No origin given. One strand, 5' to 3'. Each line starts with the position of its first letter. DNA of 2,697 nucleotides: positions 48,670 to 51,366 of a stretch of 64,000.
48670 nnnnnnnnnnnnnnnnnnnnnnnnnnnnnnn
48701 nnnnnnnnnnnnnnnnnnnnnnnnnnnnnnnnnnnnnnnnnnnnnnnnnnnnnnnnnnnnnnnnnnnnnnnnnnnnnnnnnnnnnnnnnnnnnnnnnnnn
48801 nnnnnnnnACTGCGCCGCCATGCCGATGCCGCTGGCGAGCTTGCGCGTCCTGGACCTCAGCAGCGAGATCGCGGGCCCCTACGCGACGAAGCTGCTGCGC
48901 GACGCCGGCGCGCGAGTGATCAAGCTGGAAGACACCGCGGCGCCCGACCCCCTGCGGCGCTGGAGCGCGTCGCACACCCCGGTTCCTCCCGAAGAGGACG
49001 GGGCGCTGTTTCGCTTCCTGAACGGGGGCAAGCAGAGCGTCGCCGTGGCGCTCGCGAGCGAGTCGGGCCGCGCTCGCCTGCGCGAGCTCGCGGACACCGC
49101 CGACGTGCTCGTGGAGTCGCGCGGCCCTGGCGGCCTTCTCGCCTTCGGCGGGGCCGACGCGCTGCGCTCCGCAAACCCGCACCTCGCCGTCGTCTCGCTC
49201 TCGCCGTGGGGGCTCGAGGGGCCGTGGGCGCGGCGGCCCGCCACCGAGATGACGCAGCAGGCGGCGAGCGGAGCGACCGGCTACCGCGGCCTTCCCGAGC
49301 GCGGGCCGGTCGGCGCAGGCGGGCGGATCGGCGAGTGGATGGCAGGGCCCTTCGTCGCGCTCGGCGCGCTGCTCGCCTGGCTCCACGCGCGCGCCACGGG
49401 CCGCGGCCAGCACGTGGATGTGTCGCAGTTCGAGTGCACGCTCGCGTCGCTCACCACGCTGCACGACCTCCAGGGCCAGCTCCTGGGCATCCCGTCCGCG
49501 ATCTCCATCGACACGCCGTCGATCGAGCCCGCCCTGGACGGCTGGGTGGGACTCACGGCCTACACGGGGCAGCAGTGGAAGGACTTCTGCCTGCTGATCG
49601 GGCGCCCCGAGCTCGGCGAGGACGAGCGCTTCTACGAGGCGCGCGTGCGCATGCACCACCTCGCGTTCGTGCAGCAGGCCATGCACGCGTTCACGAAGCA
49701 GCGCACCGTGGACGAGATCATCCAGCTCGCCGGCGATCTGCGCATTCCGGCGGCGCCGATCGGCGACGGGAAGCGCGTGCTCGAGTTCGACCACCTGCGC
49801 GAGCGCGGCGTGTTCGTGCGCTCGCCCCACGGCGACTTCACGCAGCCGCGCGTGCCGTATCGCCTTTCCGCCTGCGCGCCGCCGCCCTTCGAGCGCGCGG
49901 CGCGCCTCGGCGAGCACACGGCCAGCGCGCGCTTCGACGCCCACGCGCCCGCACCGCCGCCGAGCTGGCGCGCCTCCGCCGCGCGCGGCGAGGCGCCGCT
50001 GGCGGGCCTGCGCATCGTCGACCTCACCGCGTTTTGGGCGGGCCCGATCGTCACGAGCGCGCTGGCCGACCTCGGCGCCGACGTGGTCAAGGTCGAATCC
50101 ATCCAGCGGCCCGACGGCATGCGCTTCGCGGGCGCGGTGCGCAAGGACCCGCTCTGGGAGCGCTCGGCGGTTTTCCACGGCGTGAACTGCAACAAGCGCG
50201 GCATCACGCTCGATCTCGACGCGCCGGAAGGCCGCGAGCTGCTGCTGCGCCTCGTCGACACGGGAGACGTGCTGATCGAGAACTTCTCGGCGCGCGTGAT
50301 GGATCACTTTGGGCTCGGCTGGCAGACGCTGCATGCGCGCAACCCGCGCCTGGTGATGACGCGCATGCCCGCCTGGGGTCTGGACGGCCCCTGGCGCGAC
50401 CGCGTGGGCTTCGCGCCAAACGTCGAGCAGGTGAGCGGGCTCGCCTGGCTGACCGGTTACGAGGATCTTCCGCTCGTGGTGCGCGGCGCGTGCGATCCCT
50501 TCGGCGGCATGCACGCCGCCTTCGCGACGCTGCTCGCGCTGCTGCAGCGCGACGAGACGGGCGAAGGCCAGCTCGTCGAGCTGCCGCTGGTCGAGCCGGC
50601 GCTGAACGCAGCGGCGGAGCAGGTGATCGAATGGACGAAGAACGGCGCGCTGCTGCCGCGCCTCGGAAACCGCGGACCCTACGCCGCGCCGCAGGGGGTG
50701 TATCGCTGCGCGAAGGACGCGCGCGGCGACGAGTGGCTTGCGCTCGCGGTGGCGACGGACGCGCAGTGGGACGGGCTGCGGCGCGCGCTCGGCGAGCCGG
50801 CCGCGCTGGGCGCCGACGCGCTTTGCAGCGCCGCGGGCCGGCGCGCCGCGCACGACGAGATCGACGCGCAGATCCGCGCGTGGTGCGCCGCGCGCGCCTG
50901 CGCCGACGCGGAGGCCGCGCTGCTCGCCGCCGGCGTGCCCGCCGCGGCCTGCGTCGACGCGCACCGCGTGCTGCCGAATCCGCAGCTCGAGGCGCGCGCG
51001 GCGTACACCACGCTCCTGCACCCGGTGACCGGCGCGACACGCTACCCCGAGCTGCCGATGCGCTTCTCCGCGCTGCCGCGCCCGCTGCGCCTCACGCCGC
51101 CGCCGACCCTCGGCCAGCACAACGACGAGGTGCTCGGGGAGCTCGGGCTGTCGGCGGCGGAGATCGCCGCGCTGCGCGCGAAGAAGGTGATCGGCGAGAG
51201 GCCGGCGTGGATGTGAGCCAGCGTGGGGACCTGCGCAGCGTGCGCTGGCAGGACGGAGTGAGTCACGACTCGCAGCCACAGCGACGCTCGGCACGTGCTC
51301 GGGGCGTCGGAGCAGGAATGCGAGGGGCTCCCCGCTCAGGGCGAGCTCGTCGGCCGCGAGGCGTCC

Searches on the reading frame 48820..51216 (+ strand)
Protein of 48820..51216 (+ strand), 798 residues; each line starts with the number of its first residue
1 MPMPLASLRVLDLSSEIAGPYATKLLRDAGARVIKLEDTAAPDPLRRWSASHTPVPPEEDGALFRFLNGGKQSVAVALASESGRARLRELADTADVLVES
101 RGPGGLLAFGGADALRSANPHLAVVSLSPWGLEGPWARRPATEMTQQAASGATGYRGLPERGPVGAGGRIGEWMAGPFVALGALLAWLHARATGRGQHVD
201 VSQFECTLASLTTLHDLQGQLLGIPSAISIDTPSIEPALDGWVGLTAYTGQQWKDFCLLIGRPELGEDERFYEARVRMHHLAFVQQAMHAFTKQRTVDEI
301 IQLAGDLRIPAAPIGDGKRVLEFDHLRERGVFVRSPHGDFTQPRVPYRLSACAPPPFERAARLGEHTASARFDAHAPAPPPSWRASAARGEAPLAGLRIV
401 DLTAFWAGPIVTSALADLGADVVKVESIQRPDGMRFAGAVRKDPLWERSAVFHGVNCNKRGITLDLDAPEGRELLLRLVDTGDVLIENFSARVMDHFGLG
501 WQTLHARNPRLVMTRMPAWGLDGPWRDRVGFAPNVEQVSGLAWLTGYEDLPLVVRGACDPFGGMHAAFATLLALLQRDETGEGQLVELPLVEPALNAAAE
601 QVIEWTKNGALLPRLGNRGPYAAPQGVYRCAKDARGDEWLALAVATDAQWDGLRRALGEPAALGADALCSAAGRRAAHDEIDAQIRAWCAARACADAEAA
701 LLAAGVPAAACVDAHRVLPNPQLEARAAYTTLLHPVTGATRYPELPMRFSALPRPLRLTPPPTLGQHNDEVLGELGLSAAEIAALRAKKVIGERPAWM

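Call 85: search_protein_families(library=pfam, proteins=[window:48820-51216:+], max_evalue=0.00001)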
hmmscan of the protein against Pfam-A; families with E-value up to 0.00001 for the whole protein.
window:48820-51216:+ (798 aa): 1 family
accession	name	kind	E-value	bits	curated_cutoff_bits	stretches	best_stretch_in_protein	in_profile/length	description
PF02515.22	CoA_transf_3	-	1.6e-177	590.6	23.3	2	394-768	1-366/366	CoA-transferase family III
